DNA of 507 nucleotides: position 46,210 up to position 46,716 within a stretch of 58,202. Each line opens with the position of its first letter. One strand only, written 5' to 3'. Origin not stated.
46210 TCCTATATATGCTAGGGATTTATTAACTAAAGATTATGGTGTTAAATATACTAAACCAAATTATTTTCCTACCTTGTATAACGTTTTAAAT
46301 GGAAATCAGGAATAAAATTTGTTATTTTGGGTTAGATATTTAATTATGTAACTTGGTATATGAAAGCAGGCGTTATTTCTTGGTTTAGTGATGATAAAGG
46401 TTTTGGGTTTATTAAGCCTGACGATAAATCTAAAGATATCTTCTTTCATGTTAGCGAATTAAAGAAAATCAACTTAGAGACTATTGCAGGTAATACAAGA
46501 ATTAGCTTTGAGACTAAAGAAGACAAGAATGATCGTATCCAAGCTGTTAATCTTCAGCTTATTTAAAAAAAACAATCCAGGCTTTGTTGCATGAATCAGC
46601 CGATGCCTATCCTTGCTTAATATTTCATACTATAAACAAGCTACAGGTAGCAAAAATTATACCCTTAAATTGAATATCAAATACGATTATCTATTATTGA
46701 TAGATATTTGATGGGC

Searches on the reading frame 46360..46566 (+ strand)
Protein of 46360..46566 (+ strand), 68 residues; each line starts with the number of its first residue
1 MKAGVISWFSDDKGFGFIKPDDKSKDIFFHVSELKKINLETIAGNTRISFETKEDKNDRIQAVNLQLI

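Call 18: search_protein_families(library=phrogs, proteins=[window:46360-46566:+], max_evalue=0.01)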
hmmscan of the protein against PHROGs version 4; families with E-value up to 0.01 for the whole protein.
window:46360-46566:+ (68 aa): 2 families
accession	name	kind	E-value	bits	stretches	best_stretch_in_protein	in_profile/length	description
phrog_729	-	other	2.4e-15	57.3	1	2-59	14-71/277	cold shock protein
phrog_13933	-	DNA, RNA and nucleotide metabolism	0.0025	17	1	4-37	44-75/677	nuclease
